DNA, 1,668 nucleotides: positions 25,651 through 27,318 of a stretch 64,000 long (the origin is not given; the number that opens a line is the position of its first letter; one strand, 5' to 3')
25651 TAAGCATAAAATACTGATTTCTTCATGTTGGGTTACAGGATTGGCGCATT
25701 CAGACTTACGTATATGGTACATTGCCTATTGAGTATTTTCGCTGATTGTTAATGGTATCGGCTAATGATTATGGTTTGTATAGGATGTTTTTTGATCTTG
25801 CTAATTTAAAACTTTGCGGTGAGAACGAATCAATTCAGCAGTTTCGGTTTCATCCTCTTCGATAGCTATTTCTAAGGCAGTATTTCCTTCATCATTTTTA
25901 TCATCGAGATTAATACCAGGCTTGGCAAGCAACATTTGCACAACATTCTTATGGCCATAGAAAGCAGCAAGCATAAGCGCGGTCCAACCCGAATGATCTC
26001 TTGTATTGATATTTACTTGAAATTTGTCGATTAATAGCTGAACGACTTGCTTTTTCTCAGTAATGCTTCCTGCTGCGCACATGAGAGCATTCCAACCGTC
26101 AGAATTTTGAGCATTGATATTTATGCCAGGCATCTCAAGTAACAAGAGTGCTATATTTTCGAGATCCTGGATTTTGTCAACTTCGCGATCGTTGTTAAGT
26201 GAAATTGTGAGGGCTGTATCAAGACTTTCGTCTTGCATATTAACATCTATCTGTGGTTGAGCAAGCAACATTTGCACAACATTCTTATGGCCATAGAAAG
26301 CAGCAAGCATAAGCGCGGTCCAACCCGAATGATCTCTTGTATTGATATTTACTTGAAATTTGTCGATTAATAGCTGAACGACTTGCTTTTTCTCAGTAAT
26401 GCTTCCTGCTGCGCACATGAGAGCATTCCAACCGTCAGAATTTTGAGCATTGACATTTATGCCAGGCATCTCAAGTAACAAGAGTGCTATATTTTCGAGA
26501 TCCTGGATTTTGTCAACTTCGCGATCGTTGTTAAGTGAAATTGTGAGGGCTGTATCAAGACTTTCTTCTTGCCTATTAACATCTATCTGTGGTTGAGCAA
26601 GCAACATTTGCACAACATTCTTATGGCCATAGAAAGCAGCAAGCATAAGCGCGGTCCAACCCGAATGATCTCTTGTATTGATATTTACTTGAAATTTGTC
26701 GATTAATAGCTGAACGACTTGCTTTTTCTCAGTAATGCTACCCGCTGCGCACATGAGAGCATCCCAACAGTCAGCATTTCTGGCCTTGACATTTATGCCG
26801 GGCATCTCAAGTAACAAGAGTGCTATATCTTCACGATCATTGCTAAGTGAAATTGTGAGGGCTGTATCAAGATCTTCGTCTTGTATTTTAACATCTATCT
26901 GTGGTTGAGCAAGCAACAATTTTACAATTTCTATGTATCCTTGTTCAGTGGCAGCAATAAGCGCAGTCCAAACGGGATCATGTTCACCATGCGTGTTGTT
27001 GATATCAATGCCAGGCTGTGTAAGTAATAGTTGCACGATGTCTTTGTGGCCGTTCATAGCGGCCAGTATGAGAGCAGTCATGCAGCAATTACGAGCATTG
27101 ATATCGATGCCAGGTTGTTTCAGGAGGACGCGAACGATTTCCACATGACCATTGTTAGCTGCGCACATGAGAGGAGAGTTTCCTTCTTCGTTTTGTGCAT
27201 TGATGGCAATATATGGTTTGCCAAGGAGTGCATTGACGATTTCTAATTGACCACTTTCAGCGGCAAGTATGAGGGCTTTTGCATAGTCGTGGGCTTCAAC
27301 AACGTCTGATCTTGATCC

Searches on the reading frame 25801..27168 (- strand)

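Call 16: search_protein_families(library=pfam, proteins=[window:25801-27168:-], max_evalue=0.001)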
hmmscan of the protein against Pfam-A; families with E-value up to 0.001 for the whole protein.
window:25801-27168:- (455 aa): 11 families
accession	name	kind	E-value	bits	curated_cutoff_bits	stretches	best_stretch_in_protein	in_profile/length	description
PF12796.13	Ank_2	-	1.4e-74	247.2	27.3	5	226-313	11-90/90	Ankyrin repeats (3 copies)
PF00023.36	Ank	-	3.1e-67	219.1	21.1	5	282-313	2-32/33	Ankyrin repeat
PF13637.12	Ank_4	-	3.9e-65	214.8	22.7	4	2-49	3-50/50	Ankyrin repeats (many copies)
PF13606.12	Ank_3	-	8.4e-48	154.5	22.3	4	282-311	2-30/30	Ankyrin repeat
PF13857.12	Ank_5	-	1e-45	153.7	27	3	379-435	1-56/56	Ankyrin repeats (many copies)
PF24521.3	Ank_KRIT1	-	3.1e-27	95.6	80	3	30-108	47-126/149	KRIT1 ankyrin-repeats domain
PF03519.19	Invas_SpaK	-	8.2e-05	23.1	25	0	338-359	15-36/78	Invasion protein B family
PF12872.13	OST-HTH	-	0.00022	21.5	23.8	0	179-201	42-65/71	OST-HTH/LOTUS domain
PF25127.1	DUF7819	-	0.0003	21.1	27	0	164-193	66-95/108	Domain of unknown function (DUF7819)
PF23215.1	WD_LRWD1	-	0.00038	20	30.7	0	152-191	69-108/388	Leucine-rich repeat and WD repeat-containing protein 1, WD domain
PF09985.14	Glucodextran_C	-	0.00069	19.6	22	0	234-268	86-120/228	C-terminal binding-module, SLH-like, of glucodextranase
